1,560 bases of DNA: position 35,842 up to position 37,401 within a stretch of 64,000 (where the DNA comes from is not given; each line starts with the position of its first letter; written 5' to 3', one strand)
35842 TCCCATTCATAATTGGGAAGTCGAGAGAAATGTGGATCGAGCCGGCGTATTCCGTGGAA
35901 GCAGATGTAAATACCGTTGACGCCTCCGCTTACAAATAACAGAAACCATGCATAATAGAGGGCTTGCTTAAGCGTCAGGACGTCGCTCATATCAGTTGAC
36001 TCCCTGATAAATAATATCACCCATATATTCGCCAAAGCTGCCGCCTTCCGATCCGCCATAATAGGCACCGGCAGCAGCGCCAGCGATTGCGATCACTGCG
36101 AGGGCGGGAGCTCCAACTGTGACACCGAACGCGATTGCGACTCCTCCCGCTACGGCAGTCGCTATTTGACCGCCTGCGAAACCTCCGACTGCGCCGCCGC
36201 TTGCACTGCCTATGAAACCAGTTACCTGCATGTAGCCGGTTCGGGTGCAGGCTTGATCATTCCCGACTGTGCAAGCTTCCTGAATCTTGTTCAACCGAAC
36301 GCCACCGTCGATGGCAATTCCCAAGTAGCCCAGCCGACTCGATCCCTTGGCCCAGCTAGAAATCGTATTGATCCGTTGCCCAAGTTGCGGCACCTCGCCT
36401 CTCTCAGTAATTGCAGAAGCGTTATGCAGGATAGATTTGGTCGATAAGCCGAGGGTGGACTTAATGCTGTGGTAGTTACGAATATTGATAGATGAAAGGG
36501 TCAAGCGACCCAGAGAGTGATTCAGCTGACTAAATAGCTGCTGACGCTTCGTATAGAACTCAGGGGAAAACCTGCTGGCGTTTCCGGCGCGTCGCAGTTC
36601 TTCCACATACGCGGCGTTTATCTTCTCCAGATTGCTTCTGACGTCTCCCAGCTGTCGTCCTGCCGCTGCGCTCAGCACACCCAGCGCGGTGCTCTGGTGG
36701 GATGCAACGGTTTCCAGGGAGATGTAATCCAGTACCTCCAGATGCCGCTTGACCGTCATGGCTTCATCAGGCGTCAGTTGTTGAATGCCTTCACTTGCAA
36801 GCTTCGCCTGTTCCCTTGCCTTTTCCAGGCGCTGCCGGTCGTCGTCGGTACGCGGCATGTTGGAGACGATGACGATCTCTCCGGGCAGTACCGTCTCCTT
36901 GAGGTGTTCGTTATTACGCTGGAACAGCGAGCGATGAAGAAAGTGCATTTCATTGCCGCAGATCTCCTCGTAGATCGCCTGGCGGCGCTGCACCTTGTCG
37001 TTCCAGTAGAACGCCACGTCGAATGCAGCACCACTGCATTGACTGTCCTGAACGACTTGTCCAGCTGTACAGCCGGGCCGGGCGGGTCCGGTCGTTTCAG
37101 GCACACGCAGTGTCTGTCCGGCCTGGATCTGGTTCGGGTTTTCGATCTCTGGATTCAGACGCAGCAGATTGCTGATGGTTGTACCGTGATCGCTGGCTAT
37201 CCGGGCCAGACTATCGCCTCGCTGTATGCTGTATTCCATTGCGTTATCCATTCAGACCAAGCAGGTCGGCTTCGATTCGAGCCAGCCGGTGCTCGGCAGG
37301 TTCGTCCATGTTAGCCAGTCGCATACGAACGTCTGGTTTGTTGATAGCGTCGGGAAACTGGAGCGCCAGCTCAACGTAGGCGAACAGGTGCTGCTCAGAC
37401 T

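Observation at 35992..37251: Effector candidate combining a peptidoglycan-binding LysM domain with a C-terminal glycine-zipper membrane region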

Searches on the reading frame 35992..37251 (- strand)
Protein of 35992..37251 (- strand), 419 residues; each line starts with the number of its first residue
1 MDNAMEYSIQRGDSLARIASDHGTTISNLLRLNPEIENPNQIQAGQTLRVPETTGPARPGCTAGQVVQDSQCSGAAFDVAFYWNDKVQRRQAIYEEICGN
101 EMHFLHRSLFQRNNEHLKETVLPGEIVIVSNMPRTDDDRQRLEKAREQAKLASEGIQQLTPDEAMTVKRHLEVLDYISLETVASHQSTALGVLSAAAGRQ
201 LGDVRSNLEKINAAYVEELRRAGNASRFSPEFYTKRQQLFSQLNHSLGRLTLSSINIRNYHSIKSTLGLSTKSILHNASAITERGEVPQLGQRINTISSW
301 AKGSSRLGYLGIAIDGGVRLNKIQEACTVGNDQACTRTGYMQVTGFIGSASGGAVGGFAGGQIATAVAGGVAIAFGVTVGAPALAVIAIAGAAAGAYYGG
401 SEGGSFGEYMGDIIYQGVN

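Call 3: search_protein_families(library=pfam, proteins=[window:35992-37251:-], max_evalue=0.01)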
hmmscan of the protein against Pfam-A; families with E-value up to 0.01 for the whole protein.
window:35992-37251:- (419 aa): 1 family
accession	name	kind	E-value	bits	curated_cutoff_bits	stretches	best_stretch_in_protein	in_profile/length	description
PF01476.26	LysM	-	1.2e-13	51.2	20.9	1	7-51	1-43/43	LysM domain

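Call 4: search_protein_families(library=ncbifam, proteins=[window:35992-37251:-], max_evalue=0.01)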
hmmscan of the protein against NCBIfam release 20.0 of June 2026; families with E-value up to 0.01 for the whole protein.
window:35992-37251:- (419 aa): 8 families
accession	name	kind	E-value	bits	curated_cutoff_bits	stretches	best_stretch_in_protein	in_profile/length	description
NF040883.1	amid_act_ActS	equivalog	2.9e-07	30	375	1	5-55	34-83/242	amidase activator ActS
TIGR02899.1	spore_safA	subfamily_domain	3.1e-07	30.2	67.85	1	9-51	1-43/44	SafA/ExsA family spore coat assembly protein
NF042931.1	SAG1386_EF1546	equivalog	1.6e-06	28.2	80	1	6-50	111-157/158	SAG1386/EF1546 family surface-associated protein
NF008050.0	PRK10783.1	equivalog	3.3e-05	22.4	508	1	2-48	400-445/457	murein transglycosylase D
NF004974.0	PRK06347.1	equivalog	0.00063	18.9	701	1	3-53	478-526/592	1,4-beta-N-acetylmuramoylhydrolase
NF008399.0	PRK11198.1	equivalog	0.0012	19.2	134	1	6-53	97-148/149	peptidoglycan-binding protein LysM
NF012230.0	LWXIA_domain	equivalog_domain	0.0072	16.4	33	0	27-50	49-73/74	LWXIA domain-containing protein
NF050804.1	CellDivDipMCaul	equivalog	0.0091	14.8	900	0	7-53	136-181/634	cell division endopeptidase DipM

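Call 5: find_homologous_proteins(query=window:35992-37251:-, max_evalue=0.001)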
Query window:35992-37251:- (419 aa): 68 proteins with E <= 0.001 among 8000 candidates.
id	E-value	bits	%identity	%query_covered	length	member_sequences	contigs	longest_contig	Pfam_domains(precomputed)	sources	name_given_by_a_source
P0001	2.8e-270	914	100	99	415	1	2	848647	PF01476.27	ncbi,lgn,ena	-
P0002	5.2e-262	887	97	99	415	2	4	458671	PF01476.27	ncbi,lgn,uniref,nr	ncbi:LysM domain-containing protein [Stutzerimonas nosocomialis]|uniref:LysM domain-containing prote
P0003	1.7e-232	789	86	99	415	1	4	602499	PF01476.27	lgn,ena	-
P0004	1.1e-230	783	84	99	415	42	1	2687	PF01476.27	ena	-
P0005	3.2e-229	779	84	99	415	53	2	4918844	PF01476.27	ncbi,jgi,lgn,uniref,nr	ncbi:LysM peptidoglycan-binding domain-containing protein [Stutzerimonas frequens]|uniref:LysM domai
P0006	3.3e-229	779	84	99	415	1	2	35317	PF01476.27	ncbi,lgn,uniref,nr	ncbi:LysM peptidoglycan-binding domain-containing protein [Stutzerimonas azotifigens]|uniref:LysM pe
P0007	8.2e-229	777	84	99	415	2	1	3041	PF01476.27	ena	-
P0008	4.0e-228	775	82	100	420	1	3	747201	PF01476.27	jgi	-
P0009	3.2e-227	772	82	99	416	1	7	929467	PF01476.27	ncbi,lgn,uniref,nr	ncbi:LysM peptidoglycan-binding domain-containing protein [Stutzerimonas stutzeri]|uniref:LysM pepti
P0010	4.5e-227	772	82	99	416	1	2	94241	PF01476.27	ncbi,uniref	ncbi:LysM peptidoglycan-binding domain-containing protein [Stutzerimonas stutzeri]|uniref:LysM pepti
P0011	3.4e-226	769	82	99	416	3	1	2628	PF01476.27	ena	-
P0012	5.4e-226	768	82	99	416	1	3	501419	PF01476.27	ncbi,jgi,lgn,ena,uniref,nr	ncbi:LysM peptidoglycan-binding domain-containing protein [Pseudomonas songnenensis]|uniref:LysM pep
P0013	1.8e-224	763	82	99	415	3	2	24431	PF01476.27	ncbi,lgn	-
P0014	2.7e-221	753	79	100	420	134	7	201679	PF01476.27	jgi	jgi:murein DD-endopeptidase MepM/ murein hydrolase activator NlpD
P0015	2.1e-219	746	81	99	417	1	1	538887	PF01476.27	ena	-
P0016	1.5e-216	737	79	99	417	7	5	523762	PF01476.27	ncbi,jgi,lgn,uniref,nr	ncbi:LysM peptidoglycan-binding domain-containing protein [Stutzerimonas nitrititolerans]|uniref:Lys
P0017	2.2e-215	733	79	99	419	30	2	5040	PF01476.27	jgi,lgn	jgi:hypothetical protein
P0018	3.4e-215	732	78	99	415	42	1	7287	PF01476.27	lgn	-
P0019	1.9e-214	730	79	99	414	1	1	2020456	PF01476.27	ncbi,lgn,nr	ncbi:LysM domain-containing protein [Stutzerimonas stutzeri]|nr:LysM domain-containing protein [Stut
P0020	1.9e-213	727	78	99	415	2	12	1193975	PF01476.27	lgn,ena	-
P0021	4.4e-211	719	76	99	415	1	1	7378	PF01476.27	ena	-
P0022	5.8e-206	702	76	90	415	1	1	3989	PF01476.27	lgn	-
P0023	1.7e-205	701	77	100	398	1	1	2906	PF01476.27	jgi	-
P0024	2.2e-202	690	76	90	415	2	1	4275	PF01476.27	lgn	-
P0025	1.1e-201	688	74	98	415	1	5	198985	PF01476.27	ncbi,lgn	-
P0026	3.1e-201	687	75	90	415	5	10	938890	PF01476.27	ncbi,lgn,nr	nr:LysM domain-containing protein [Pseudomonas toyotomiensis]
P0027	2.9e-199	680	73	98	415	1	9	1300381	PF01476.27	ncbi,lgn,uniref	ncbi:LysM peptidoglycan-binding domain-containing protein [Ectopseudomonas hydrolytica]|uniref:LysM 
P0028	1.3e-192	658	71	99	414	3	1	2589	PF01476.27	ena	-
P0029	5.1e-190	650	69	98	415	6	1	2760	PF01476.27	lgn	-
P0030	4.0e-170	584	63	99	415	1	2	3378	PF01476.27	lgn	-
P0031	5.6e-168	577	62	98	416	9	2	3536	PF01476.27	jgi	jgi:LysM repeat protein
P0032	9.8e-168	576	62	92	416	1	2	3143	PF01476.27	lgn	-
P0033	1.6e-167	575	61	99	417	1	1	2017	PF01476.27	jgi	jgi:LysM repeat protein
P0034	3.4e-166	571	83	74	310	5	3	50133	PF01476.27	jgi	-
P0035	5.8e-166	570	62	92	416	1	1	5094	PF01476.27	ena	-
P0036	6.9e-165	567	60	99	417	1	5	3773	PF01476.27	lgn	-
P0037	1.2e-164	566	61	99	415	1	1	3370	PF01476.27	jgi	jgi:LysM repeat protein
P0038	2.7e-148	512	56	98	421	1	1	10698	PF01476.27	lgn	-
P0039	3.5e-146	505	55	99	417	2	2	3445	PF01476.27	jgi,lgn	-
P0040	8.5e-146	504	56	98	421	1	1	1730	PF01476.27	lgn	-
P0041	2.8e-144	499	56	99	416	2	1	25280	PF01476.27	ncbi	-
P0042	5.9e-144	498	56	98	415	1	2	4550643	PF01476.27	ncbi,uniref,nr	ncbi:LysM peptidoglycan-binding domain-containing protein [Halopseudomonas pelagia]|uniref:LysM doma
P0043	1.4e-142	493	56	98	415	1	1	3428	PF01476.27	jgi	jgi:LysM repeat protein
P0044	2.5e-142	493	56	98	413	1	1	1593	PF01476.27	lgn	-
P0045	9.5e-142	491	55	98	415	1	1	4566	PF01476.27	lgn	-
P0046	6.1e-140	485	54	98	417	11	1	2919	PF01476.27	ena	-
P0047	7.0e-140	485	55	98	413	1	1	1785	PF01476.27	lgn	-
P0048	7.5e-140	484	55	98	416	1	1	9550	PF01476.27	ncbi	-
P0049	2.0e-138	480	55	98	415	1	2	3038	PF01476.27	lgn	-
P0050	2.4e-137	476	53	98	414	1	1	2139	PF01476.27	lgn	-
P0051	8.2e-137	474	52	98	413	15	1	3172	PF01476.27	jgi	-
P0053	6.0e-86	307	55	64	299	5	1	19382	PF01476.27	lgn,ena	-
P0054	5.3e-85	304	44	81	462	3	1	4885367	-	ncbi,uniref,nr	ncbi:hypothetical protein [Aeromonas salmonicida]|uniref:hypothetical protein n=1 Tax=Aeromonas salm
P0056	2.5e-78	282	42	83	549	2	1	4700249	PF10106.15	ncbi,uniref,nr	ncbi:hypothetical protein [Marinomonas mediterranea]|uniref:hypothetical protein n=1 Tax=Marinomonas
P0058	9.0e-72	260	40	81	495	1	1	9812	PF05488.19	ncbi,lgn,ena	-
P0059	1.4e-26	111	28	59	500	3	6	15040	PF05488.19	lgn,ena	-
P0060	1.0e-19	89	51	12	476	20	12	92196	PF01183.27,PF23446.2,PF01476.27,PF00570.29,PF23462.2,PF23473.2,PF22310.3,PF23577.2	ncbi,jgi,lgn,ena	-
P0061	2.6e-18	84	51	12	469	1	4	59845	PF01183.27,PF23446.2,PF01476.27,PF00570.29,PF23462.2,PF23473.2,PF22310.3,PF23577.2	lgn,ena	-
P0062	9.7e-13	66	29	55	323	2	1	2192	-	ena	-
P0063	1.6e-8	52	47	11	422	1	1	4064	PF01183.27,PF01476.27,PF23473.2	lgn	-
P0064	8.9e-8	50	43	11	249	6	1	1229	PF23446.2,PF01476.27,PF23473.2,PF23472.2,PF22310.3,PF23577.2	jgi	jgi:membrane-bound lytic murein transglycosylase D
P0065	1.8e-7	49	48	11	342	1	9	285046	PF01476.27,PF03734.20,PF23473.2,PF23472.2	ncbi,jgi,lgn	-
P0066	2.1e-7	48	45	12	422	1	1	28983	PF23446.2,PF01476.27,PF23473.2,PF23472.2,PF01464.26,PF23577.2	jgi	jgi:LysM repeat protein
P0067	1.4e-6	46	47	14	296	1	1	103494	PF01476.27,PF23473.2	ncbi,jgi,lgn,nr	ncbi:MAG: LysM peptidoglycan-binding domain-containing protein [Puniceicoccales bacterium]|jgi:LysM 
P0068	1.1e-4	39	43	10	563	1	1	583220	PF23446.2,PF01476.27,PF23473.2,PF01464.26,PF23577.2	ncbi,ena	-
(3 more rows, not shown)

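Call 6: search_solved_structures(query=window:35992-37251:-, max_evalue=1, show_alignments=2)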
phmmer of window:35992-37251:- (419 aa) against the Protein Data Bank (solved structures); distinct sequences matched with E-value up to 1: 17.
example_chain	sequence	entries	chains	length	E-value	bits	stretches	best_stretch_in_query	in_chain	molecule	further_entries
4b8v_A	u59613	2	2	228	1.7e-14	56.9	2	6-52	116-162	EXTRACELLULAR PROTEIN 6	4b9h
4uz2_A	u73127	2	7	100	4.6e-08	35.7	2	8-53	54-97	CELL WALL-BINDING ENDOPEPTIDASE-RELATED PROTEIN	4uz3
8i2e_B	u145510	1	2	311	7.9e-08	34.9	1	5-75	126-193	Probable peptidoglycan endopeptidase LytE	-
4xcm_A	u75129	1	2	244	2.8e-07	33.1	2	9-59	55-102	Cell wall-binding endopeptidase-related protein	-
11ci_A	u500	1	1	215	4.3e-05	25.9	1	6-65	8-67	Probable cell wall hydrolase LytN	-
7r1l_A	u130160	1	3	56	7.8e-05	25.1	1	7-52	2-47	Spore coat assembly protein SafA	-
5k2l_A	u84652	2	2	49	0.00022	23.5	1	6-51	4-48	Chitinase, lysozyme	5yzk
5yz6_A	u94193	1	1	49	0.0011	21.3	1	6-51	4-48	Chitinase, lysozyme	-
5jcd_A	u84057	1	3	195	0.0019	20.5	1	5-51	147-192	Chitin elicitor-binding protein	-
5jce_A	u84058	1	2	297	0.0039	19.4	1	5-52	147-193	Chitin elicitor-binding protein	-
1e0g_A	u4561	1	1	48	0.014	17.7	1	4-38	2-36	Membrane-bound lytic murein transglycosylase D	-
4s3k_A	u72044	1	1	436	0.23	13.6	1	5-52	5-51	Spore germination protein YaaH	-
2djp_A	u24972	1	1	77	0.41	12.8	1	3-56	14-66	Hypothetical protein SB145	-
7vea_aM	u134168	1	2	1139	0.56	12.4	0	217-271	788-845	Phycobiliprotein ApcE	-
4a1i_A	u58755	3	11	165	0.63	12.2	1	5-56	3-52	PUTATIVE L, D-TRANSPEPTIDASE YKUD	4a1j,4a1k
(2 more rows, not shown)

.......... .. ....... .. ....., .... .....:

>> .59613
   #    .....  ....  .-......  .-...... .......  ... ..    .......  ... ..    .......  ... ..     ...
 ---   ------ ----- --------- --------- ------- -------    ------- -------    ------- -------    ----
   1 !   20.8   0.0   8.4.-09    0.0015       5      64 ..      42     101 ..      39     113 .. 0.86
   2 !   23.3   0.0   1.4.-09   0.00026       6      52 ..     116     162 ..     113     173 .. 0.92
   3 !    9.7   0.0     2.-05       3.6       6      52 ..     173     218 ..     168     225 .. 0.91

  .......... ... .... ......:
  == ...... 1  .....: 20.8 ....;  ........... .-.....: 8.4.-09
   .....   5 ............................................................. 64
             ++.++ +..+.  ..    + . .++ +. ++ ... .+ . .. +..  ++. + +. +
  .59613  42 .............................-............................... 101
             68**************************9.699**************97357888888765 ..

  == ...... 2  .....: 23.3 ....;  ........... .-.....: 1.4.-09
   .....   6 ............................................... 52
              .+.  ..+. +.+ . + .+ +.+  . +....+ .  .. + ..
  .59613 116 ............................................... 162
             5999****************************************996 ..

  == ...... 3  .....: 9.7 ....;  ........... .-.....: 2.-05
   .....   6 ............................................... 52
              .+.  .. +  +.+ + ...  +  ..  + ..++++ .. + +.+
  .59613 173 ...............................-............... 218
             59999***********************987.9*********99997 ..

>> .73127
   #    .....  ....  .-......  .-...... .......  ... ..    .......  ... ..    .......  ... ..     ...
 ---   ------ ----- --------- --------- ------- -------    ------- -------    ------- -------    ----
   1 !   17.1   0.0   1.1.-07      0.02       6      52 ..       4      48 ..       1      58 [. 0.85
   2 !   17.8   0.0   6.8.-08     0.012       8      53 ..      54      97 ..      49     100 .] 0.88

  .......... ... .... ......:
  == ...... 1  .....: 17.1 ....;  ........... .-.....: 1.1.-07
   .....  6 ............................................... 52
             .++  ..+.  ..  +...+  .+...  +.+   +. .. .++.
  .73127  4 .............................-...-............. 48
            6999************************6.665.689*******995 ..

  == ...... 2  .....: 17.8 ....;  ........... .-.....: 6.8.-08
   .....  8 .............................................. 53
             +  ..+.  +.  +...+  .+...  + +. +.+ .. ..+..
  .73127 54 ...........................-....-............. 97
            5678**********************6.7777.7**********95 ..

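Call 19: list_cluster_members(proteins=[P0001, P0002, P0005, P0042, P0054, P0056, P0058, P0059, P0062])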
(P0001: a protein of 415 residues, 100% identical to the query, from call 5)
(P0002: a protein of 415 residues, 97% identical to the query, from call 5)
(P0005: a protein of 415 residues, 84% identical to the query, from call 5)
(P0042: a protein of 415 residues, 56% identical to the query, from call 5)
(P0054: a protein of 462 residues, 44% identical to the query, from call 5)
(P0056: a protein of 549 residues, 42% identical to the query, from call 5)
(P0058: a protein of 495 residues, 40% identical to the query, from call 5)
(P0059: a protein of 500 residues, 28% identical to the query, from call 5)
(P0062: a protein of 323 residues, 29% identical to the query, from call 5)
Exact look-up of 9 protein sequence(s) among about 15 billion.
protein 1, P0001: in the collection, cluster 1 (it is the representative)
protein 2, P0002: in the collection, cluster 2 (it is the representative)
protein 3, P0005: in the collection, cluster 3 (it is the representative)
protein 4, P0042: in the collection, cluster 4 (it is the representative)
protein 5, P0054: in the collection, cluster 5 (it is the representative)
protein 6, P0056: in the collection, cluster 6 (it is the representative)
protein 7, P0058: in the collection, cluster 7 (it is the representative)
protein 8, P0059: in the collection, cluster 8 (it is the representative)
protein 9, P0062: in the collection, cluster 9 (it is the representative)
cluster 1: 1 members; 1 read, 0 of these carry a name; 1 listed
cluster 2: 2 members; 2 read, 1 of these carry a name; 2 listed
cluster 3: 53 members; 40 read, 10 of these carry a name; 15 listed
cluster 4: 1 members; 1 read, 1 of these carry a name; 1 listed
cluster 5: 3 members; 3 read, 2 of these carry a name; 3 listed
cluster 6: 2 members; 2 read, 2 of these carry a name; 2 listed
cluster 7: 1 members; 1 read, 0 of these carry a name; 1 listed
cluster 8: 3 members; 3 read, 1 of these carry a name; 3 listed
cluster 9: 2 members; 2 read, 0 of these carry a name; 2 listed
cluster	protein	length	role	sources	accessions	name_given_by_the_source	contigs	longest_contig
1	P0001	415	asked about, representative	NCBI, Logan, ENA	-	-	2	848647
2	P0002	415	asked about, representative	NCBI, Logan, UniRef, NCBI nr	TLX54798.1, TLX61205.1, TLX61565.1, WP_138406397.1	LysM domain-containing protein [Stutzerimonas nosocomialis] | LysM domain-containing protein n=1 Tax=Stutzerimonas nosocomialis TaxID=1056496 ...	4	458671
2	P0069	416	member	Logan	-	-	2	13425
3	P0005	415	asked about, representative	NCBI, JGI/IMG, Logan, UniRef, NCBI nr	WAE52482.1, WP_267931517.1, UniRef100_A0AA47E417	LysM peptidoglycan-binding domain-containing protein [Stutzerimonas frequens] | LysM domain-containing protein n=1 Tax=Stutzerimonas frequens TaxID=2968969 ... | LysM domain-containing protein [Stutzerimonas frequens]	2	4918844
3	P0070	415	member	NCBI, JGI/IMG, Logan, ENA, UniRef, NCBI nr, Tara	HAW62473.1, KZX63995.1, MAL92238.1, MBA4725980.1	MAG TPA: LysM domain-containing protein [Pseudomonas sp.] | murein DD-endopeptidase MepM/ murein hydrolase activator NlpD | LysM peptidoglycan-binding domain-containing protein n=1 Tax=Stutzerimonas frequens ...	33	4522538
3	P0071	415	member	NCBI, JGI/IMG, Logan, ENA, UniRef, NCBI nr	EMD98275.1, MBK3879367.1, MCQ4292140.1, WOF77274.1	LysM peptidoglycan-binding domain-containing protein [Pseudomonas stutzeri] | murein DD-endopeptidase MepM/ murein hydrolase activator NlpD | LysM domain-containing protein n=1 Tax=Stutzerimonas stutzeri NF13 TaxID=1212548 ...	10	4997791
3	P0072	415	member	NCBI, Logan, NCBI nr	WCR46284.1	LysM domain-containing protein [Stutzerimonas stutzeri]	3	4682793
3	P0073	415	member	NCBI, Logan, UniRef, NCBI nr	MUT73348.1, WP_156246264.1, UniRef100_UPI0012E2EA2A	LysM peptidoglycan-binding domain-containing protein [Stutzerimonas frequens] | LysM peptidoglycan-binding domain-containing protein n=1 Tax=Stutzerimonas frequens ... | LysM domain-containing protein [Stutzerimonas frequens]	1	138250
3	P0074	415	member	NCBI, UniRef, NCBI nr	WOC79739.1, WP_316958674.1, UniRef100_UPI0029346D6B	LysM peptidoglycan-binding domain-containing protein [Stutzerimonas frequens] | LysM peptidoglycan-binding domain-containing protein n=1 Tax=Stutzerimonas frequens ...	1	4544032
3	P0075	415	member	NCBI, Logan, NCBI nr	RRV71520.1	LysM domain-containing protein [Stutzerimonas stutzeri]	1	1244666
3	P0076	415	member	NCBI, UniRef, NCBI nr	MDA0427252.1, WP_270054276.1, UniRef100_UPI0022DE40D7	LysM peptidoglycan-binding domain-containing protein [Stutzerimonas frequens] | LysM peptidoglycan-binding domain-containing protein n=1 Tax=Stutzerimonas frequens ... | LysM domain-containing protein [Stutzerimonas frequens]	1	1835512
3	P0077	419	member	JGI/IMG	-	murein DD-endopeptidase MepM/ murein hydrolase activator NlpD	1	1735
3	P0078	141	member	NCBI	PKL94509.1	MAG: LysM domain-containing protein, partial [Gammaproteobacteria bacterium ...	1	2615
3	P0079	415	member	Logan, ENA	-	-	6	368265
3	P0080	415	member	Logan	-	-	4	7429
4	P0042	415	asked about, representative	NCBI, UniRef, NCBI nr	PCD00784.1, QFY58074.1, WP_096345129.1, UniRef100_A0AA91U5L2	LysM peptidoglycan-binding domain-containing protein [Halopseudomonas pelagia] | LysM domain-containing protein n=1 Tax=Halopseudomonas pelagia TaxID=553151 ... | LysM domain-containing protein [Halopseudomonas pelagia]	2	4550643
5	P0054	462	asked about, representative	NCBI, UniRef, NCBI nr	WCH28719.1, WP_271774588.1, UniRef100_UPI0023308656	hypothetical protein [Aeromonas salmonicida] | hypothetical protein n=1 Tax=Aeromonas salmonicida TaxID=645 RepID=UPI0023308656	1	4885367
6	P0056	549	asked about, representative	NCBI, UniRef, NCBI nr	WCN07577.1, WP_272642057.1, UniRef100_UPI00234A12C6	hypothetical protein [Marinomonas mediterranea] | hypothetical protein n=1 Tax=Marinomonas mediterranea TaxID=119864 RepID=UPI00234A12C6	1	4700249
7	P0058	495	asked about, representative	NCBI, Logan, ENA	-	-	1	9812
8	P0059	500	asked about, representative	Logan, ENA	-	-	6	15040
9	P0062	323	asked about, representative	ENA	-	-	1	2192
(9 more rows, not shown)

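Call 32: search_protein_families(library=pfam, proteins=[window:35995-37026:-, P0054, P0062], max_evalue=10)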
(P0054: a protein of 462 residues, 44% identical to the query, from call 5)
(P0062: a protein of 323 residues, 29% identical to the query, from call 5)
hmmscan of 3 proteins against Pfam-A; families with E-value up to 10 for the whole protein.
window:35995-37026:- (344 aa): 0 families

P0054 (462 aa): 1 family
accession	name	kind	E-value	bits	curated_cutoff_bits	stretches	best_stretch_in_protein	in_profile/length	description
PF21111.3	CDI_toxin_EC869_like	-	0.11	13.2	27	1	186-242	9-62/123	CDI toxin restriction endonuclease-like domain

P0062 (323 aa): 0 families

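Call 33: find_encoding_contigs(protein=P0058, flank=6000, max_places=2)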
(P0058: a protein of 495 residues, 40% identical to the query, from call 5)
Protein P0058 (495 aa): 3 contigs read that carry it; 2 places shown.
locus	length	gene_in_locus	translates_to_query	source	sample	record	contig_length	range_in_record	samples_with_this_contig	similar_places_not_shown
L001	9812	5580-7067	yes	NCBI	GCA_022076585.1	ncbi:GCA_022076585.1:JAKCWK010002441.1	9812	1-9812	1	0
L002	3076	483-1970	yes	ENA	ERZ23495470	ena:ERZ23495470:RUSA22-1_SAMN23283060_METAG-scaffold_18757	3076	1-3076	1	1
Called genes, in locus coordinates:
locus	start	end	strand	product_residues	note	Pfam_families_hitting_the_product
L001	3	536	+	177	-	?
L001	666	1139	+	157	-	-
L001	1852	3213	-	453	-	PF02661:Fic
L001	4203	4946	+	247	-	PF00497:SBP_bac_3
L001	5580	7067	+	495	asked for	PF05488:PAAR_motif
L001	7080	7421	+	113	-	-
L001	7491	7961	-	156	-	PF00589:Phage_integrase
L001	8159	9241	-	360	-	PF13565:HTH_32 (weak), PF00665:rve, PF13683:rve_3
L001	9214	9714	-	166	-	PF01527:HTH_Tnp_1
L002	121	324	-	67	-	PF04383:KilA-N (weak)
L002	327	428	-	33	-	-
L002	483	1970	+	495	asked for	PF05488:PAAR_motif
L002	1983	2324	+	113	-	-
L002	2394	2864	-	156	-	PF00589:Phage_integrase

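Call 35: predict_structure(alignment_id=A3)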
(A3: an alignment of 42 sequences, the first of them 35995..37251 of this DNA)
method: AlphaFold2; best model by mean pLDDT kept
length: 419 residues; sequences in the alignment: 42
mean_pLDDT: 53.2   pTM: 0.37
mean pLDDT of the five models: 53.2, 51.9, 50.3, 48.6, 46.3
residues with pLDDT >= 90: 9; 70-90: 108; 50-70: 90; < 50: 212
segments of 3 or more residues with pLDDT < 50: 54-61, 69-71, 169-209, 243-289, 295-327, 344-400
pLDDT, mean of each block of 10 residues (from residue 1): 72 75 70 78 84 46 49 57 79 78 78 90 80 79 81 74 54 34 25 27 45 52 57 59 42 26 25 29 36 47 32 30 47 61 46 39 36 27 37 42 51 56
secondary structure, 60 per line:
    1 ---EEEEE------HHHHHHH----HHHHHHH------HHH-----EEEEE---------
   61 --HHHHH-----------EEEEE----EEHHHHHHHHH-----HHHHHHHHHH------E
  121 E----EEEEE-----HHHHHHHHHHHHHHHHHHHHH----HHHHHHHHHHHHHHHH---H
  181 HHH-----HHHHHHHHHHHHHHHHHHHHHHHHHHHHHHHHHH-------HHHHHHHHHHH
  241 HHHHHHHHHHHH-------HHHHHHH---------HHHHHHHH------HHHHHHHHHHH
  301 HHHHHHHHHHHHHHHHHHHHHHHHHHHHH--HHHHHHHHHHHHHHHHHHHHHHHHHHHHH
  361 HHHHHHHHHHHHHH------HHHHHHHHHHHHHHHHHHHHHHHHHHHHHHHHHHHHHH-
elements in order: E4-8 H15-21 H26-32 E47-51 H63-67 E79-83 H90-98 H104-113 E126-130 H136-156 H161-176 H180-183 H189-222 H230-252 H260-266 H276-283 H290-329 H332-374 H381-418
